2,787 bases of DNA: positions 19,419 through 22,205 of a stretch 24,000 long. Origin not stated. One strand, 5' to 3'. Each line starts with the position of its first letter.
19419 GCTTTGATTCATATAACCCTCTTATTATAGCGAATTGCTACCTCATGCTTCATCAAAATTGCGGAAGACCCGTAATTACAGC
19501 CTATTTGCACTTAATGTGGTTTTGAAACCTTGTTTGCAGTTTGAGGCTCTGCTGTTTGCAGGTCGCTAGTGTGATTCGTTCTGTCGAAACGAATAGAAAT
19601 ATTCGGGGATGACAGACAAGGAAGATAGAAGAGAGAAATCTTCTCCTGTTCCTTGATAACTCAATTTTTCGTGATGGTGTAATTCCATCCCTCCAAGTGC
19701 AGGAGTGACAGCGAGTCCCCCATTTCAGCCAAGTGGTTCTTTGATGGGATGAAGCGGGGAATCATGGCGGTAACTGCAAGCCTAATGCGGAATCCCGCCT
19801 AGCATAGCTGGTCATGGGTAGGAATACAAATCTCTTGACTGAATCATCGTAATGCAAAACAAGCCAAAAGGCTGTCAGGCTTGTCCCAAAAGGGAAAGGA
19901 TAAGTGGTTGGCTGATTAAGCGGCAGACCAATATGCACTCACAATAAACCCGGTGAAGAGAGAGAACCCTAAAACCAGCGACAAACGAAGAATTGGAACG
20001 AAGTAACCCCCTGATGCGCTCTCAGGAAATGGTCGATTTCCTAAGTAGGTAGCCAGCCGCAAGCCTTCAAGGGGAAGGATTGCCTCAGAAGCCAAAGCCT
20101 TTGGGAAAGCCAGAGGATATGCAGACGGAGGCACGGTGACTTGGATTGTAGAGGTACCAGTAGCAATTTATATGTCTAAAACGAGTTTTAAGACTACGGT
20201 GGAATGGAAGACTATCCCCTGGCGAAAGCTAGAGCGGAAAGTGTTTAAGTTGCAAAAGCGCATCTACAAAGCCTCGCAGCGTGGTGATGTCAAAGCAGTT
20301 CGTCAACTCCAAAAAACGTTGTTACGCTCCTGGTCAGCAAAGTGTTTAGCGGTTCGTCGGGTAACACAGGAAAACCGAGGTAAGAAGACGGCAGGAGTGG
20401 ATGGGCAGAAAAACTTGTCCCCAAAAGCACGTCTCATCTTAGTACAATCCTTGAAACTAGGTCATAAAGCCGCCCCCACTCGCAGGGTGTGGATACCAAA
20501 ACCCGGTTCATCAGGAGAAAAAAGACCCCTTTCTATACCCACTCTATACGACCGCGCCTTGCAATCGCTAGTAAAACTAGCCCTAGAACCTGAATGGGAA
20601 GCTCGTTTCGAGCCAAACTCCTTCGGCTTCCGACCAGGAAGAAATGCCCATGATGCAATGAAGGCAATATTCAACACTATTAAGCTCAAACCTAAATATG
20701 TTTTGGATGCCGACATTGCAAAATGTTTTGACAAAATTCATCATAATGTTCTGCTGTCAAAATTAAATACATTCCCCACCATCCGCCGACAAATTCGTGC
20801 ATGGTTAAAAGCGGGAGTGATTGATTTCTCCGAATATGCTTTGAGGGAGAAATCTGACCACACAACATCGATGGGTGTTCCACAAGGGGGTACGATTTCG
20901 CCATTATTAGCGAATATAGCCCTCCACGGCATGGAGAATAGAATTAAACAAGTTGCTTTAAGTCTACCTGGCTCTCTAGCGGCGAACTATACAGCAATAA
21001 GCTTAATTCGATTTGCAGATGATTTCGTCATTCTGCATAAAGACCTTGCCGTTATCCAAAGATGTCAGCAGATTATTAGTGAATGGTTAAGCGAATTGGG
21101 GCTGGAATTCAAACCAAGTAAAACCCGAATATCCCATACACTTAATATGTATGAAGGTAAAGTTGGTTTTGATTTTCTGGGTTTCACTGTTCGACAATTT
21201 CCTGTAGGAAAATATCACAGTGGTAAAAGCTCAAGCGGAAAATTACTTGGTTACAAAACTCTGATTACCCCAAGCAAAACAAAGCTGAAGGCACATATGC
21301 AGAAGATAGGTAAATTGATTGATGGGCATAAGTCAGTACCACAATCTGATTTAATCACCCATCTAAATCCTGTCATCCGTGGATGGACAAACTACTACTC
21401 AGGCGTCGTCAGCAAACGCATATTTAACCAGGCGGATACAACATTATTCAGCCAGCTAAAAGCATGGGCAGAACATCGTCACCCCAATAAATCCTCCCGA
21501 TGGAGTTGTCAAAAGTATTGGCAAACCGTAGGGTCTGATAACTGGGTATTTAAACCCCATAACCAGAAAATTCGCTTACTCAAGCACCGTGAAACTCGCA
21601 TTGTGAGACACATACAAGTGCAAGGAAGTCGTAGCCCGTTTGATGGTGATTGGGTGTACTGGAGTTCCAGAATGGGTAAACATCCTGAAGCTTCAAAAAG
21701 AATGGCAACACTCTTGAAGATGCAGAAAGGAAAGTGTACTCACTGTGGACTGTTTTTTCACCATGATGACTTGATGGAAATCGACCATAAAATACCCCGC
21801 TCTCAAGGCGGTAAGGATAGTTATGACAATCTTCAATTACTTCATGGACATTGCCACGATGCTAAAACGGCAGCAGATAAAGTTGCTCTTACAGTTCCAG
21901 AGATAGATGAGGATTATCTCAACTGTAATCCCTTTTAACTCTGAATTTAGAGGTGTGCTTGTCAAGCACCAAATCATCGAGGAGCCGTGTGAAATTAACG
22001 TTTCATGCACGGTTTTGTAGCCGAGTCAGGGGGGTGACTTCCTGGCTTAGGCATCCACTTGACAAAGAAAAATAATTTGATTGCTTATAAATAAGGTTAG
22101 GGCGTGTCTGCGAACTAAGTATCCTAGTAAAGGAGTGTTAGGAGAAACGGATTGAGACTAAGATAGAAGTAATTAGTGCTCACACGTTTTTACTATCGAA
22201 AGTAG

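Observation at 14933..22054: Two identical group II introns in inverted orientation bracket a MITE::ISL3 core, forming a 7.1-kb nested palindrome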

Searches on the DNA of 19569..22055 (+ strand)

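Call 39: search_dna_similar(query=window:19569-22055:+, collection=plasmids, mode=near, max_rows=30)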
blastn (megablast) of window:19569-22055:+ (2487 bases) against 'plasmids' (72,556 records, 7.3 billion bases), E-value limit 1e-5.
Records with a match: 14; places in all: 17; records where one place covers at least 80% of the query: 2.
Best place of each record, by identity: 95-99% 3; 90-95% 6; 60-80% 5.
By first word of the organism name: Nostoc 5; Acaryochloris 5; Calothrix 1; Anabaena 1; Fischerella 1; Planktothrix 1.
By predicted mobility (MOB-suite, as given by PLSDB): non-mobilizable 6; conjugative 6; mobilizable 2.
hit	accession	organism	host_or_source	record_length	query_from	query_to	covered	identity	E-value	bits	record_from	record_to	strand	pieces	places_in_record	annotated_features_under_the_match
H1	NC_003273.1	Nostoc sp. PCC 7120 = FACHB-418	-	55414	1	2487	100%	91.6%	0e+0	3435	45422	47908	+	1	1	ltrA: group II intron reverse transcriptase/maturase | hypothetical protein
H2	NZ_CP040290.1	Nostoc sp. C057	Phaeoceros,pure culture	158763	1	2487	100%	90.8%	0e+0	3323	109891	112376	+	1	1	ltrA: group II intron reverse transcriptase/maturase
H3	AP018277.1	Calothrix sp. NIES-4101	-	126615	1072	2487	57%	92.7%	0e+0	2039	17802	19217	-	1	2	reverse transcriptase homolog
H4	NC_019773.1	Anabaena cylindrica PCC 7122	water, most likely pond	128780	1215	2487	51%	92.0%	0e+0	1788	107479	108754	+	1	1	group II intron maturase-specific domain-containing protein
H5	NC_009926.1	Acaryochloris marina MBIC11017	-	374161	545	1164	25%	73.5%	3e-51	211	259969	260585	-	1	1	ltrA: group II intron reverse transcriptase/maturase | hypothetical protein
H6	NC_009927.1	Acaryochloris marina MBIC11017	-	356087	545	1164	25%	73.5%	3e-51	211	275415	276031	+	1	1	ltrA: group II intron reverse transcriptase/maturase | hypothetical protein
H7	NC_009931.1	Acaryochloris marina MBIC11017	-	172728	545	1164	25%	73.5%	3e-51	211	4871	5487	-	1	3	ltrA: group II intron reverse transcriptase/maturase | hypothetical protein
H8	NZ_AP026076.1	Acaryochloris marina MBIC10699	cell culture,Ascidian, Diplosoma similis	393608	545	1164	25%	73.5%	3e-51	211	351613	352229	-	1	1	ltrA: group II intron reverse transcriptase/maturase | hypothetical protein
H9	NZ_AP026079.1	Acaryochloris marina MBIC10699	cell culture,Ascidian, Diplosoma similis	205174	545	1164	25%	73.5%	3e-51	211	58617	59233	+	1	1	ltrA: group II intron reverse transcriptase/maturase | hypothetical protein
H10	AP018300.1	Fischerella sp. NIES-4106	-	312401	2185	2487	12%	95.4%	7e-133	483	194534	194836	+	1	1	reverse transcriptase homolog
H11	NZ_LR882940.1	Planktothrix agardhii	-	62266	2358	2487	5%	97.7%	4e-55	224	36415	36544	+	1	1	none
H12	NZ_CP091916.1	Nostoc sp. UHCC 0870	cell culture,Brackish water, ...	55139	2387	2487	4%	92.1%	1e-30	143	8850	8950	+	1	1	none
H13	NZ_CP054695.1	Nostoc edaphicum CCNP1411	-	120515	2398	2487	4%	93.3%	3e-27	132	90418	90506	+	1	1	none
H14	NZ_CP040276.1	Nostoc sp. C052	Blasia pusilla,pure culture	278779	2433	2487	2%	98.2%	1e-16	97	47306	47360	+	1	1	none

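Call 40: get_annotated_region(hit=H1, flank=4000)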
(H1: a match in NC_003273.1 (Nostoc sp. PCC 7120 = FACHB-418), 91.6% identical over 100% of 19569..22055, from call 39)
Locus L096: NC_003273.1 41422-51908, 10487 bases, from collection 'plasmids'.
description: Nostoc sp. PCC 7120 = FACHB-418 plasmid pCC7120delta, complete sequence
organism: Nostoc sp. PCC 7120 = FACHB-418 (NCBI taxid 103690)
taxonomy: Bacteria; Cyanobacteriota; Cyanophyceae; Nostocales; Nostocaceae; Nostoc; Nostoc sp. PCC 7120 = FACHB-418
host: -; source: -; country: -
typing (MOB-suite, as given by PLSDB): mobilizable; replicon rep_cluster_1735; relaxase MOBV
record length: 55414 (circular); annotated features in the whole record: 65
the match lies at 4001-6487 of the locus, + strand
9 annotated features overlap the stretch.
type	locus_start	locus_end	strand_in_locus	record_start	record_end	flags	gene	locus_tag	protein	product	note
CDS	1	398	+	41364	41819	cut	-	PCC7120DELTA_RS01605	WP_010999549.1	hypothetical protein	-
CDS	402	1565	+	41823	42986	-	-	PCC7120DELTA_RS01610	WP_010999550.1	HNH endonuclease domain-containing protein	-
CDS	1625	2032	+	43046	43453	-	-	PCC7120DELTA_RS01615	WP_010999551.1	hypothetical protein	-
CDS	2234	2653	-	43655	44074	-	-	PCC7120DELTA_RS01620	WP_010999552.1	hypothetical protein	-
CDS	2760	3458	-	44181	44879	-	-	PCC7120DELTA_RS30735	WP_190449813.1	IS982 family transposase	-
CDS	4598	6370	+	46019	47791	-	ltrA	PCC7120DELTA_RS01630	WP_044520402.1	group II intron reverse transcriptase/maturase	GO:0000373 - Group II intron splicing [Evidence IEA]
CDS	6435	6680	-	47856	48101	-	-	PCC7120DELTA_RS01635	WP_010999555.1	hypothetical protein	-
CDS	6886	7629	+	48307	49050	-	-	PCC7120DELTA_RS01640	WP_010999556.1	ParA family protein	-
CDS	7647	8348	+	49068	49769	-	-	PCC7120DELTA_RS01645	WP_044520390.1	hypothetical protein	-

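Call 41: get_annotated_region(hit=H2, flank=4000)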
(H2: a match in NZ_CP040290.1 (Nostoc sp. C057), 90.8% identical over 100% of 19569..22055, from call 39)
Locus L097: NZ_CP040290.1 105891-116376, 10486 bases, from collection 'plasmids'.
description: Nostoc sp. C057 plasmid p057_I
organism: Nostoc sp. C057 (NCBI taxid 2576903)
taxonomy: Bacteria; Cyanobacteriota; Cyanophyceae; Nostocales; Nostocaceae; Nostoc; Nostoc sp. C057
host: -; source: Phaeoceros,pure culture; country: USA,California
typing (MOB-suite, as given by PLSDB): non-mobilizable
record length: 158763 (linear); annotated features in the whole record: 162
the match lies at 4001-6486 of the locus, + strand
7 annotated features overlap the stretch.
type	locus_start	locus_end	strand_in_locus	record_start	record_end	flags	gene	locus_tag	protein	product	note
CDS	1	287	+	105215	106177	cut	-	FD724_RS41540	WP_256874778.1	endonuclease domain-containing protein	-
CDS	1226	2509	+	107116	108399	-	-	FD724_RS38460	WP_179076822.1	lamin tail domain-containing protein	-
CDS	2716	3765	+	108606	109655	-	-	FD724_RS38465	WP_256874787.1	ISL3 family transposase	-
CDS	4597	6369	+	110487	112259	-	ltrA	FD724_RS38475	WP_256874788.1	group II intron reverse transcriptase/maturase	GO:0000373 - Group II intron splicing [Evidence IEA]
CDS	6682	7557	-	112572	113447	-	-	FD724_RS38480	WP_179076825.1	aspartoacylase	-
CDS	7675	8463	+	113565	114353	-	-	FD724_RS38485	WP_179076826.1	LysR substrate-binding domain-containing protein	-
CDS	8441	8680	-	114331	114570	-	-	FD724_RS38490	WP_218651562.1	hypothetical protein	-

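Call 49: search_dna_similar(query=L096:3484-4002:+, collection=plasmids, mode=distant, max_rows=40, max_evalue=0.001)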
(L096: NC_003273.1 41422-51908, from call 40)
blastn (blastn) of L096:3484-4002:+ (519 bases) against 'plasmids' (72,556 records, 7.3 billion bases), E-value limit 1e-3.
Records with a match: 166; places in all: 518; records where one place covers at least 80% of the query: 7.
Best place of each record, by identity: >=99% 1; 95-99% 1; 90-95% 1; 80-90% 23; 60-80% 140.
By first word of the organism name: Pseudomonas 109; Nostoc 17; Phaeobacter 9; Planktothrix 4; Methylomonas 3; Calothrix 2; Anabaena 2; Tolypothrix 2; Gloeothece 2; Ruegeria 2; and 13 more.
By predicted mobility (MOB-suite, as given by PLSDB): conjugative 79; non-mobilizable 55; mobilizable 32.
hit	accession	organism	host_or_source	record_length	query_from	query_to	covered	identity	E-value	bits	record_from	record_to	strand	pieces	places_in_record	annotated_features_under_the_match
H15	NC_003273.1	Nostoc sp. PCC 7120 = FACHB-418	-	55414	1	519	100%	100.0%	0e+0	937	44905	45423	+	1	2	none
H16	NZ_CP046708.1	Nostoc sp. ATCC 53789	-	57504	1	517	100%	86.7%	6e-171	608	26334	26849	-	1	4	none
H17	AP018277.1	Calothrix sp. NIES-4101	-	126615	1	519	100%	86.2%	7e-170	603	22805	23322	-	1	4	none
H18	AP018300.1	Fischerella sp. NIES-4106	-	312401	1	512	99%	86.5%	6e-171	608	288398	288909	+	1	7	hypothetical protein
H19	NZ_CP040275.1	Nostoc sp. C052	Blasia pusilla,pure culture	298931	1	517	100%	80.5%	9e-137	493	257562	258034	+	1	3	none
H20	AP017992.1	Planktothrix agardhii NIES-204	-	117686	1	517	99%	77.8%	2e-62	416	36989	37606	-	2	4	polyketide synthase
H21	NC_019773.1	Anabaena cylindrica PCC 7122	water, most likely pond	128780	108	517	79%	91.2%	3e-161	574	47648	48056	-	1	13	none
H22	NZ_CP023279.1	Nostoc sp. CENA543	cell culture,Brazilian saline-alkaline ...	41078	1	416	80%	84.4%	3e-123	449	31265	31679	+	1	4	none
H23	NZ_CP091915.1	Nostoc sp. UHCC 0870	cell culture,Brackish water, ...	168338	1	197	38%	87.8%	1e-52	280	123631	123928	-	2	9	none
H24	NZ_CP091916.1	Nostoc sp. UHCC 0870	cell culture,Brackish water, ...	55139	1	197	38%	87.8%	1e-52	280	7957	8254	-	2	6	none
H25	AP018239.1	Microchaete diplosiphon NIES-3275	-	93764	1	197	38%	87.4%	8e-49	276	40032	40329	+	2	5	none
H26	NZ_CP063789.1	Tolypothrix sp. PCC 7712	Soil sample,soil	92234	1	197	38%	87.4%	8e-49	276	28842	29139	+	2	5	none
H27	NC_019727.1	Calothrix sp. PCC 6303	-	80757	1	199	38%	85.3%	4e-46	255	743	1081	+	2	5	none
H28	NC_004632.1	Pseudomonas syringae pv. tomato str. DC3000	-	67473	1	517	45%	72.5%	5e-7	119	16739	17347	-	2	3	hypothetical protein | IS5-like element ISPssy family transposase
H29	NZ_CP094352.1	Pseudomonas orientalis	-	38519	1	517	45%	72.5%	5e-7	119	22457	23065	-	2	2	none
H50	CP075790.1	Pseudomonas aeruginosa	Homo sapiens,Cell culture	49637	348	517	33%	70.1%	8e-11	75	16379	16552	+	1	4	none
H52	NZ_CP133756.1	Pseudomonas aeruginosa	Homo sapiens,sputum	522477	1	165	32%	70.7%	3e-9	71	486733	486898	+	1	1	none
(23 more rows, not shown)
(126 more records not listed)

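Call 50: get_annotated_region(hit=H28, flank=3000)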
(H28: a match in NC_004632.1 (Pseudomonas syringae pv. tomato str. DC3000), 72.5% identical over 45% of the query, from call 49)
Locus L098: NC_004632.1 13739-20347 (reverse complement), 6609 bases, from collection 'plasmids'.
description: Pseudomonas syringae pv. tomato str. DC3000 plasmid pDC3000B, complete sequence
organism: Pseudomonas syringae pv. tomato str. DC3000 (NCBI taxid 223283)
taxonomy: Bacteria; Pseudomonadota; Gammaproteobacteria; Pseudomonadales; Pseudomonadaceae; Pseudomonas; Pseudomonas syringae group genomosp. 3; Pseudomonas syringae pv. tomato str. DC3000
host: -; source: -; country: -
typing (MOB-suite, as given by PLSDB): conjugative; replicon rep_cluster_283; relaxase MOBP,MOBP; mating-pair formation MPF_I
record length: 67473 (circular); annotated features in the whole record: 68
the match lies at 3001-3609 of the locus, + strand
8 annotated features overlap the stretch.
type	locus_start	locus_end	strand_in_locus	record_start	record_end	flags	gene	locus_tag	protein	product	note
CDS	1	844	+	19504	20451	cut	-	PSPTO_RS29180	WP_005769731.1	hypothetical protein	-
CDS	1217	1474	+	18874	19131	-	-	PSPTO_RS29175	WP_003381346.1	Arc family DNA-binding protein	-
CDS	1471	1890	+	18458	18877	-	-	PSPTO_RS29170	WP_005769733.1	type II toxin-antitoxin system VapC family toxin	-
CDS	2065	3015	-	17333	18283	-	-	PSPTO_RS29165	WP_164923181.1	IS5-like element ISPssy family transposase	-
CDS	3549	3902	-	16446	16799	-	-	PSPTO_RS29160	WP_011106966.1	hypothetical protein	-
CDS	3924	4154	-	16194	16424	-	-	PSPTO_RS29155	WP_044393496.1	hypothetical protein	-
CDS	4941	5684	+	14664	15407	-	-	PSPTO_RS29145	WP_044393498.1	class I SAM-dependent methyltransferase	-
CDS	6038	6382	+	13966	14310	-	-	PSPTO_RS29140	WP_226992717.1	DUF3757 domain-containing protein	-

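Call 63: get_annotated_region(hit=H52, flank=7000)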
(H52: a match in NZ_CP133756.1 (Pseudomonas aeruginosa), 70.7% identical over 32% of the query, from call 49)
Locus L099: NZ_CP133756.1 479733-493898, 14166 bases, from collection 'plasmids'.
description: Pseudomonas aeruginosa strain BJ86 plasmid pBJ86, complete sequence
organism: Pseudomonas aeruginosa (NCBI taxid 287)
taxonomy: Bacteria; Pseudomonadota; Gammaproteobacteria; Pseudomonadales; Pseudomonadaceae; Pseudomonas; Pseudomonas aeruginosa
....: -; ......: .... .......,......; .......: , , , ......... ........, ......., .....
typing (MOB-suite, as given by PLSDB): non-mobilizable; replicon IncQ2,rep_cluster_1115; mating-pair formation MPF_I
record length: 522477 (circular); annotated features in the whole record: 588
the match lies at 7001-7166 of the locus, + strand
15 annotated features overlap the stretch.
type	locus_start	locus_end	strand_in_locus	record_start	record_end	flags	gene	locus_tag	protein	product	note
CDS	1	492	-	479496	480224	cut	-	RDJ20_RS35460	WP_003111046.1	hypothetical protein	-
CDS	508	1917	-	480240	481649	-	-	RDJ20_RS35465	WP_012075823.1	saccharopine dehydrogenase NADP-binding domain-containing protein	-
CDS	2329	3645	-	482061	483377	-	-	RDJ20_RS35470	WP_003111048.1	three-Cys-motif partner protein TcmP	-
CDS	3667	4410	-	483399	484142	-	-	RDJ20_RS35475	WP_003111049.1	phage Gp37/Gp68 family protein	-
CDS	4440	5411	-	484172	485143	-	-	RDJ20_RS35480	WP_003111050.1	site-specific integrase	GO:0015074 - DNA integration [Evidence IEA]; GO:0006310 - DNA recombination [Evidence IEA]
CDS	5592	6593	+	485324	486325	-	-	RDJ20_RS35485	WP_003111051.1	DNA-binding protein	-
CDS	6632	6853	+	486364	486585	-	-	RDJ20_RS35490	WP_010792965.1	BPSL0761 family protein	-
CDS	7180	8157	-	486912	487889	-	-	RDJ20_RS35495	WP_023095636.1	AAA family ATPase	-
CDS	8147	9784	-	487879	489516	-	-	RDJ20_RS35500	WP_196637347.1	DDE-type integrase/transposase/recombinase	-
CDS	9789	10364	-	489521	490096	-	-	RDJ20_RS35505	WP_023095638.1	recombinase family protein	GO:0006310 - DNA recombination [Evidence IEA]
CDS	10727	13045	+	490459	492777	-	-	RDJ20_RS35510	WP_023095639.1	S-type pyocin domain-containing protein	-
CDS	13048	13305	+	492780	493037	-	-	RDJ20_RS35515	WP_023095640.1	bacteriocin immunity protein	-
CDS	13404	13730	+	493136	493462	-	-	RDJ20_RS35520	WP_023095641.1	hypothetical protein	-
CDS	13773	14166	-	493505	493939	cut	-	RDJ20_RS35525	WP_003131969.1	mercury resistance transcriptional regulator MerR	-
predicted_resistance_gene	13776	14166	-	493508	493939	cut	merR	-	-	mercury resistance transcriptional regulator MerR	predicted by amrfinderplus; class MERCURY; identity 100.0%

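Call 64: get_annotated_region(hit=H50, flank=7000)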
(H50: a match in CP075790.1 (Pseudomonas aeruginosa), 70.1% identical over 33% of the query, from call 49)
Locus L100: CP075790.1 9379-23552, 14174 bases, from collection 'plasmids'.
description: Pseudomonas aeruginosa strain PaLo502 plasmid pPH2PALO502, complete sequence
organism: Pseudomonas aeruginosa (NCBI taxid 287)
taxonomy: Bacteria; Pseudomonadota; Gammaproteobacteria; Pseudomonadales; Pseudomonadaceae; Pseudomonas; Pseudomonas aeruginosa
host: -; source: Homo sapiens,Cell culture; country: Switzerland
typing (MOB-suite, as given by PLSDB): non-mobilizable; replicon IncP
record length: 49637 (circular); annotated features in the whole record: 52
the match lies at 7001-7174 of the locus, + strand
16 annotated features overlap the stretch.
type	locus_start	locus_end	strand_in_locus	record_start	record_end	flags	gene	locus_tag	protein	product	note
CDS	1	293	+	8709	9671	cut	-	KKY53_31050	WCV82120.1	replication terminus site-binding protein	-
CDS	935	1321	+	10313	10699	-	-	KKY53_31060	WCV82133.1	helix-turn-helix domain-containing protein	-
CDS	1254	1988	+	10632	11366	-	-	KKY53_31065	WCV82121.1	HNH endonuclease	-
CDS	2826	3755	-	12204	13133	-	-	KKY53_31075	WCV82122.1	recombinase family protein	-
CDS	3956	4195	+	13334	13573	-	-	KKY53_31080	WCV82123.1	methionine repressor-like protein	-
CDS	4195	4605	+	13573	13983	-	-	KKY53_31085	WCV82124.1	putative toxin-antitoxin system toxin component, PIN family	-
CDS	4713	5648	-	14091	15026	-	-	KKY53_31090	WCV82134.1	ornithine cyclodeaminase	-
CDS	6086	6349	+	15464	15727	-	-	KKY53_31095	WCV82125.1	type II toxin-antitoxin system RelB/DinJ family antitoxin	-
CDS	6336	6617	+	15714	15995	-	-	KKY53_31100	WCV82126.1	type II toxin-antitoxin system YafQ family toxin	-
CDS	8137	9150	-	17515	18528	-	-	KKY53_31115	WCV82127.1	nucleotidyl transferase AbiEii/AbiGii toxin family protein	-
CDS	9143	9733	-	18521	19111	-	-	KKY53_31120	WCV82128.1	hypothetical protein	-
CDS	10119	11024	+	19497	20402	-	-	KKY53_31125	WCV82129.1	DMT family transporter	-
CDS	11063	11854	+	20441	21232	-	-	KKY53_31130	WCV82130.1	hypothetical protein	-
CDS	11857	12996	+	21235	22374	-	-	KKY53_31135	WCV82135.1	zinc-binding dehydrogenase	-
CDS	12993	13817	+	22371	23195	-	proC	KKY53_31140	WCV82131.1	pyrroline-5-carboxylate reductase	-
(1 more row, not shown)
